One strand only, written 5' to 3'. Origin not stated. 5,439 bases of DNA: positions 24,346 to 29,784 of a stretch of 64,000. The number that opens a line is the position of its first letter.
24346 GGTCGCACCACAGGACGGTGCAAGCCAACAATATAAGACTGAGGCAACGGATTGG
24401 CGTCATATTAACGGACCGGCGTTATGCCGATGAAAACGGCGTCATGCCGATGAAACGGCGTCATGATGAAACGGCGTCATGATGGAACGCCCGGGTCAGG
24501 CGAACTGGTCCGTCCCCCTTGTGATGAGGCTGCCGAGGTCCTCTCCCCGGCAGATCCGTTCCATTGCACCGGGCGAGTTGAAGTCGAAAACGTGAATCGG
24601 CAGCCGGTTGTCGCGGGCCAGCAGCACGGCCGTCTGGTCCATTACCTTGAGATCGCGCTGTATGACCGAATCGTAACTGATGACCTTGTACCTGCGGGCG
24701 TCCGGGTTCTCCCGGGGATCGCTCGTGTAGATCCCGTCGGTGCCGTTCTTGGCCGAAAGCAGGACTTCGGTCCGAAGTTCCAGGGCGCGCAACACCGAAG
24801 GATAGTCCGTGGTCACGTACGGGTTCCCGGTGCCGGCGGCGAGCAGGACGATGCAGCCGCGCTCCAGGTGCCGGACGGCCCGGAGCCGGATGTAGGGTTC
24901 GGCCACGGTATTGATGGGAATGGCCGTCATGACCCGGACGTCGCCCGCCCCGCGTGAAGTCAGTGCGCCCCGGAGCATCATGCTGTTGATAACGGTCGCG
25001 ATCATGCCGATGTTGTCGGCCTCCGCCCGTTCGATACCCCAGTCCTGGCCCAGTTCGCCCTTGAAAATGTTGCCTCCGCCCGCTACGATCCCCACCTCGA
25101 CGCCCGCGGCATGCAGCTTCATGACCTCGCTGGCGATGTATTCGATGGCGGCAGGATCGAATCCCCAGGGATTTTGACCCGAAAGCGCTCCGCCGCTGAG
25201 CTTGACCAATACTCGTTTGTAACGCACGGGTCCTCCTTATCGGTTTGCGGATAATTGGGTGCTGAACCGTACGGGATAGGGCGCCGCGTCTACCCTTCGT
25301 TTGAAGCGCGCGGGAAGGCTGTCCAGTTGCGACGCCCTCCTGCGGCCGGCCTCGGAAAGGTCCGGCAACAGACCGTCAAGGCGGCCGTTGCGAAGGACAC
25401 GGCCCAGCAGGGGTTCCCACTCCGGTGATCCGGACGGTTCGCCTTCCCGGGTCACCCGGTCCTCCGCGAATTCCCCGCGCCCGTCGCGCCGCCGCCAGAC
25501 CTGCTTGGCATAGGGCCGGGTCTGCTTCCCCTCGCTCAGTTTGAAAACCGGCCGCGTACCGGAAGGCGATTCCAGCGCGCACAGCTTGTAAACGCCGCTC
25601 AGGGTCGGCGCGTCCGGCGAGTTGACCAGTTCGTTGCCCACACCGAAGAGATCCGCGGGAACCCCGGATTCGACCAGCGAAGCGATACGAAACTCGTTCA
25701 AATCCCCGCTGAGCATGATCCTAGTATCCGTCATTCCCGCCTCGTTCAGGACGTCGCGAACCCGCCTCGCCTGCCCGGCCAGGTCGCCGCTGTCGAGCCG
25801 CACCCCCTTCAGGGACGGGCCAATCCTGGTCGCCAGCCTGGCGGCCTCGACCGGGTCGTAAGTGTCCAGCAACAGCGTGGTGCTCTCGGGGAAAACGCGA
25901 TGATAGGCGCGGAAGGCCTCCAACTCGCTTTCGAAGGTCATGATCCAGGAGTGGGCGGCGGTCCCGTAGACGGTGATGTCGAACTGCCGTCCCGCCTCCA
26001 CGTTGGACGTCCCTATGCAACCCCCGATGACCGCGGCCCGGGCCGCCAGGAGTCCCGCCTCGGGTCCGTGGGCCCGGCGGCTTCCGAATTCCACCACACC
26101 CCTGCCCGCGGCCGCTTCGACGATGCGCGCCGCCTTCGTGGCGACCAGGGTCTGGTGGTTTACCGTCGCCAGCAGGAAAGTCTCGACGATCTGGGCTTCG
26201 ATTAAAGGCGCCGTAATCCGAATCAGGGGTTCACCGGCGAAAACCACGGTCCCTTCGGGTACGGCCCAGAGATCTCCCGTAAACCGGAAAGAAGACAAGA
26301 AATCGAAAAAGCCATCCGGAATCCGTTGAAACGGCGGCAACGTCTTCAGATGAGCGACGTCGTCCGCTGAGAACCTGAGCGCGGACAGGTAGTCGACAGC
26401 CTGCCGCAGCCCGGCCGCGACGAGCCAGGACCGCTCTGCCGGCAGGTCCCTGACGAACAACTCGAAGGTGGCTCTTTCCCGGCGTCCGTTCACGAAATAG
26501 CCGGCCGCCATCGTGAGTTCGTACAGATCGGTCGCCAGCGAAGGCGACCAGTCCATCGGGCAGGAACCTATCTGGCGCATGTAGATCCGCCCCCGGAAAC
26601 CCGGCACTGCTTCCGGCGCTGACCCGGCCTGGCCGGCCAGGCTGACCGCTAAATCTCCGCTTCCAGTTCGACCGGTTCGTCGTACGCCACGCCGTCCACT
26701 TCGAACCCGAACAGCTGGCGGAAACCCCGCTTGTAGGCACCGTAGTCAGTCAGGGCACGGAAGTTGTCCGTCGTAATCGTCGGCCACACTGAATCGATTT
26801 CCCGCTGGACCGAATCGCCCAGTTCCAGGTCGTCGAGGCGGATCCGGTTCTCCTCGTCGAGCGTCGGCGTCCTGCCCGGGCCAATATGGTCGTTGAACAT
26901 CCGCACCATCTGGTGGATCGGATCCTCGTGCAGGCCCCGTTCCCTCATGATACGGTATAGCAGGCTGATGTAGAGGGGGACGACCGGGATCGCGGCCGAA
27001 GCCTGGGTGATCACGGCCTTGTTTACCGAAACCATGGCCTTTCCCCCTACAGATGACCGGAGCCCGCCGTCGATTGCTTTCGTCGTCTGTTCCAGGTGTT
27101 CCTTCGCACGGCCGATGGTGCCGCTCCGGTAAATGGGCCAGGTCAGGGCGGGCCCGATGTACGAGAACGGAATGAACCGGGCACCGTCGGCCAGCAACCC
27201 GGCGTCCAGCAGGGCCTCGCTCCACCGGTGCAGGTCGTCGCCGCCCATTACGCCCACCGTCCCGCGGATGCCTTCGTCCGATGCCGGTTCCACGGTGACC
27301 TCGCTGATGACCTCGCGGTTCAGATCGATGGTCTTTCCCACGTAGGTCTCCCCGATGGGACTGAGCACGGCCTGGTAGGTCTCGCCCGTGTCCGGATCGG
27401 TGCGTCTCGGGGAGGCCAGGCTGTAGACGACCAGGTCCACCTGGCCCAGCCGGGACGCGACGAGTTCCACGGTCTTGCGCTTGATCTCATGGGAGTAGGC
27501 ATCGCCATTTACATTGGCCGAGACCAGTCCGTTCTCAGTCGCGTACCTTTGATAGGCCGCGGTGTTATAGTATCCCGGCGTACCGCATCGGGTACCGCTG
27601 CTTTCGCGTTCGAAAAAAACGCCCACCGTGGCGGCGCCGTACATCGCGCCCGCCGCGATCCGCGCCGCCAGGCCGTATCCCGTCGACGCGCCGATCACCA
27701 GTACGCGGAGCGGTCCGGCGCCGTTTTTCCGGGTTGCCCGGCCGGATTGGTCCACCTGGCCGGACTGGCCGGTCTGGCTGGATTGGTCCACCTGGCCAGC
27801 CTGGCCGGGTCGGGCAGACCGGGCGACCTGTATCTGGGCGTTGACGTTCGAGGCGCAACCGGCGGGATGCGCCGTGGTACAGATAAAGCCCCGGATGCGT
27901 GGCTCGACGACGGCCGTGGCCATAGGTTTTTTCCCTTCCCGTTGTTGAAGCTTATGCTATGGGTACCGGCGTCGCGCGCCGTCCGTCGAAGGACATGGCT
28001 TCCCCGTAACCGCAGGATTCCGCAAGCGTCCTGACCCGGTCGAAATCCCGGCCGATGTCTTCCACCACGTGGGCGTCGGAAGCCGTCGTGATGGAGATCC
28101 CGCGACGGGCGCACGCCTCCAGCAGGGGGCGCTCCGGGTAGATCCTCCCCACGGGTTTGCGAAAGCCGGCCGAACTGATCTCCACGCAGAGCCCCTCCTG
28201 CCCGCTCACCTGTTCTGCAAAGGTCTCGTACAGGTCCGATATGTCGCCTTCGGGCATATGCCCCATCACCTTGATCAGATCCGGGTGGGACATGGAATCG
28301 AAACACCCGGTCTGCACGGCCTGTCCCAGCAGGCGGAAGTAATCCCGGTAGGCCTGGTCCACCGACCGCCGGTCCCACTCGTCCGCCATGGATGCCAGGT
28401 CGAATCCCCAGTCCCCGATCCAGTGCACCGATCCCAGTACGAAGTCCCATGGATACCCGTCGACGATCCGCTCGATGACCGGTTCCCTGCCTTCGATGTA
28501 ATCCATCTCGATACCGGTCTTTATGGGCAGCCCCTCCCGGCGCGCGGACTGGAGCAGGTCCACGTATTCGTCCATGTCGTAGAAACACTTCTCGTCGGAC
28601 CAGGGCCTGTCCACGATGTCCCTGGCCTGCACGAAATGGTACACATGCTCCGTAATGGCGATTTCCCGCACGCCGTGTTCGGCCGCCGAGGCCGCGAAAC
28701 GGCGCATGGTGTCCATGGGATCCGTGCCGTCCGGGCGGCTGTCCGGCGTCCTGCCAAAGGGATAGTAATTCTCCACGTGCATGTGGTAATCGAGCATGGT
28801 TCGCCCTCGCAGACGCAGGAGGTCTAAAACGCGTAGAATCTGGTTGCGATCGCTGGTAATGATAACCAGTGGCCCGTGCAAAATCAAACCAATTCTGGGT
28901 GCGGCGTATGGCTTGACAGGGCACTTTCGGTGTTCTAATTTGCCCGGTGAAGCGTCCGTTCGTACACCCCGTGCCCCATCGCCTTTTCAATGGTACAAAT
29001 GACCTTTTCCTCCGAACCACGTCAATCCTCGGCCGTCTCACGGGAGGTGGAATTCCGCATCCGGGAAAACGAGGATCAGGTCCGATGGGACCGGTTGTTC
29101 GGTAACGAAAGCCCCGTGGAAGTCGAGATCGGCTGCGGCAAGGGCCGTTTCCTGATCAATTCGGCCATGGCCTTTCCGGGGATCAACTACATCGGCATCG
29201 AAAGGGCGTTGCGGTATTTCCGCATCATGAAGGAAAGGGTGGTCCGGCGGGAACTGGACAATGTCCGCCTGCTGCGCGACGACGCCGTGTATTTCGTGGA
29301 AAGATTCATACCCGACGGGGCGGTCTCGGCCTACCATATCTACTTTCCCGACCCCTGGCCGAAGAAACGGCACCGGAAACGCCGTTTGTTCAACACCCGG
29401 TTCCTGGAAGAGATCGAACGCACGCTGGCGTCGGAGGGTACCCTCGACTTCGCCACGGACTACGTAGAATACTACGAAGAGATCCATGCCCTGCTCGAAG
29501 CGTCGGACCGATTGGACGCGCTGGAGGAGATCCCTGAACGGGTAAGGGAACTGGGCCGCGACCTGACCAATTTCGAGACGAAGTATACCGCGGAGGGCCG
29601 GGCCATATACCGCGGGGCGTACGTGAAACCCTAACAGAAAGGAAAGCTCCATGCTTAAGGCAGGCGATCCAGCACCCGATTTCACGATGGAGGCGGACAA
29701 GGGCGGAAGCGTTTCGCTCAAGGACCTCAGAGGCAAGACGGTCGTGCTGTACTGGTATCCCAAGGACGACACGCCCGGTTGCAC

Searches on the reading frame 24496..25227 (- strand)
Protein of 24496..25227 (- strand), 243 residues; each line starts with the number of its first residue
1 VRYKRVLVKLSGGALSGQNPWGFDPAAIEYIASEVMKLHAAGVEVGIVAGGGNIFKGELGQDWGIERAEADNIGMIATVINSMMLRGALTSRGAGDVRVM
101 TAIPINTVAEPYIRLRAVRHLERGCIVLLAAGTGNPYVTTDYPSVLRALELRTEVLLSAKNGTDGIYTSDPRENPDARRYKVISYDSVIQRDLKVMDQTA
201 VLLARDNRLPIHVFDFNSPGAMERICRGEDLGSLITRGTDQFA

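Call 82: search_protein_families(library=pfam, proteins=[window:24496-25227:-], max_evalue=0.0001)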
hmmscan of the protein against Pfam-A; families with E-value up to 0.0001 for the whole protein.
window:24496-25227:- (243 aa): 1 family
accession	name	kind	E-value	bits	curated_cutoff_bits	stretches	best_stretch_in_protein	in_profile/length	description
PF00696.33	AA_kinase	-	1.1e-25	91.2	24.9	1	4-215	1-234/234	Amino acid kinase family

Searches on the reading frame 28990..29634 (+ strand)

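Call 82: search_protein_families(library=pfam, proteins=[window:28990-29634:+], max_evalue=0.0001)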
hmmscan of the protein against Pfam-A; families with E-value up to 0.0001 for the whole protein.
window:28990-29634:+ (214 aa): 1 family
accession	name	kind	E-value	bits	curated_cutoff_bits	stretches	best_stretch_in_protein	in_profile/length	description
PF02390.23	Methyltransf_4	-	1.8e-43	148.4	24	1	41-208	2-172/173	Putative methyltransferase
